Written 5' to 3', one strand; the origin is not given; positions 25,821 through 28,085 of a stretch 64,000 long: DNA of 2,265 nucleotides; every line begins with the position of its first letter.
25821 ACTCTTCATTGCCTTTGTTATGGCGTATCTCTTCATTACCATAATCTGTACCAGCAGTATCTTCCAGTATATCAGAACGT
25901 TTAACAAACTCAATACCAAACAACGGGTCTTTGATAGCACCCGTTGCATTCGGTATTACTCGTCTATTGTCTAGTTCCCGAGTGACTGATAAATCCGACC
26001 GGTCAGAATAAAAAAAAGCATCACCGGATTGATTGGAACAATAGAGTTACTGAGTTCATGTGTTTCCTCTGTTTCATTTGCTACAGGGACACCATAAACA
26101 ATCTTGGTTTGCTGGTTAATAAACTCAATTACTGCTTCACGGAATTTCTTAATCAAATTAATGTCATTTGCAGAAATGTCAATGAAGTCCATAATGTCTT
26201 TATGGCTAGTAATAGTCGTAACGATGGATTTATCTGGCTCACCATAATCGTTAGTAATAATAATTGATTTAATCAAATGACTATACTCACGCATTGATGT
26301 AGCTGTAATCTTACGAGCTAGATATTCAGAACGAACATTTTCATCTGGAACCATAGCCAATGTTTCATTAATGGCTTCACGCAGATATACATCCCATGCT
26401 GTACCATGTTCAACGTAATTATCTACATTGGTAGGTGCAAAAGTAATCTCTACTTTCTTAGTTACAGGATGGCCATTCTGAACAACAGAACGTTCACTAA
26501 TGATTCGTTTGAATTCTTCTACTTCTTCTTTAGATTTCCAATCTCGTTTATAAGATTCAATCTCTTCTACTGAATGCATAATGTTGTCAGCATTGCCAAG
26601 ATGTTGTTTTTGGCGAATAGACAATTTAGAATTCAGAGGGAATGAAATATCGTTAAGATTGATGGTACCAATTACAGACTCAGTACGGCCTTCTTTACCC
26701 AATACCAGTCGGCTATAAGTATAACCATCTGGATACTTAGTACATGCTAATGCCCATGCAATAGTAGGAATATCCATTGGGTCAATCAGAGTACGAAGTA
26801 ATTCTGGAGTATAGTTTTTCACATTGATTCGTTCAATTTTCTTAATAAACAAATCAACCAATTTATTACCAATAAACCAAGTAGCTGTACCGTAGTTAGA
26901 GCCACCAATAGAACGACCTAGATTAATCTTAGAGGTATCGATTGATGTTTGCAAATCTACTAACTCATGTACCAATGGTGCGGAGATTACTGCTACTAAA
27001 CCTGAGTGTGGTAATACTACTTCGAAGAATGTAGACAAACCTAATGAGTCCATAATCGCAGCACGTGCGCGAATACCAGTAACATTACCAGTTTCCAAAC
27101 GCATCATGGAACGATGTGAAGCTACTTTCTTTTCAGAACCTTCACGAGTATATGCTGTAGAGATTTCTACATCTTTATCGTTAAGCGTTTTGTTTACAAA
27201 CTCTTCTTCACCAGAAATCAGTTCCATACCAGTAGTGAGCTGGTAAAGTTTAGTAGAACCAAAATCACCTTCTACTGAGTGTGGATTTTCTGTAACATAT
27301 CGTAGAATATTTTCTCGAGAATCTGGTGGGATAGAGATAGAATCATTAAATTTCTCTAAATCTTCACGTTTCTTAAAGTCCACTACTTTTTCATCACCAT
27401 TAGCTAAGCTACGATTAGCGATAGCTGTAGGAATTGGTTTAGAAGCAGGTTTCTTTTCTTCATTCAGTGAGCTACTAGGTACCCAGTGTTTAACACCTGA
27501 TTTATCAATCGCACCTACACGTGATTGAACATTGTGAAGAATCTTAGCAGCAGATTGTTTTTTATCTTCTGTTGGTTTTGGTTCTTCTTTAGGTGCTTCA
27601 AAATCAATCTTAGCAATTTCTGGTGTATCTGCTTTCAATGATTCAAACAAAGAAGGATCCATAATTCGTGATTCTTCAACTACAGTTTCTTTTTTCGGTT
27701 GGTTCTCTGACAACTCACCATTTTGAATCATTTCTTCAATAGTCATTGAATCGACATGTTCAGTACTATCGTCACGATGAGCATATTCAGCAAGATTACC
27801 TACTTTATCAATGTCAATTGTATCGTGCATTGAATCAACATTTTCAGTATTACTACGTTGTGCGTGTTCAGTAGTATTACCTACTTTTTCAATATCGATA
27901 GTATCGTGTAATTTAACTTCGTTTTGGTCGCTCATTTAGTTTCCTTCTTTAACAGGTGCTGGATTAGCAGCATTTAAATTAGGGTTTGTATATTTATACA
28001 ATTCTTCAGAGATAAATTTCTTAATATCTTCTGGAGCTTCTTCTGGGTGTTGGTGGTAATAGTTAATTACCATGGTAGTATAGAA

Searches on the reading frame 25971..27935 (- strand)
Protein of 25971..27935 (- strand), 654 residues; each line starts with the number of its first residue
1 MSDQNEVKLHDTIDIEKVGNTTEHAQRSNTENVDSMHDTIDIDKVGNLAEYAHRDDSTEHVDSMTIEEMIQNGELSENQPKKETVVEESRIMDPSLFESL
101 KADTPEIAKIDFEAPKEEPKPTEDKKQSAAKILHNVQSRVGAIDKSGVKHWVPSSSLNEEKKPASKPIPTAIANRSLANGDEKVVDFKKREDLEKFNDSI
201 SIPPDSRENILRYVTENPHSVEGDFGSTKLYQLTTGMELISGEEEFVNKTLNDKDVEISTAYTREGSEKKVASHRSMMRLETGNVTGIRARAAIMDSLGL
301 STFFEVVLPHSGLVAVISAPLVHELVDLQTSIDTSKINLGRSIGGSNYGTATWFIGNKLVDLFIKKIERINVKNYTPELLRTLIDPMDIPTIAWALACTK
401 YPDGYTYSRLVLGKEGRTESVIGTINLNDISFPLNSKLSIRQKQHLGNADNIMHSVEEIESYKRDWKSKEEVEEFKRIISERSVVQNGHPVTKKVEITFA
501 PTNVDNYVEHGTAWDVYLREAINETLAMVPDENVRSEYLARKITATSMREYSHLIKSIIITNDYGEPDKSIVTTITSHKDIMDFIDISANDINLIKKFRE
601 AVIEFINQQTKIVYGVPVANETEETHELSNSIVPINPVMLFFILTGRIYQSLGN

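Call 40: search_protein_families(library=phrogs, proteins=[window:25971-27935:-], max_evalue=0.00001)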
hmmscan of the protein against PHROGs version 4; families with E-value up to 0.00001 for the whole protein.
window:25971-27935:- (654 aa): 1 family
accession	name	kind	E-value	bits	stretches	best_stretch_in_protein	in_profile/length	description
phrog_4585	-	unknown function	2.3e-66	225.7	1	93-647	24-536/551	-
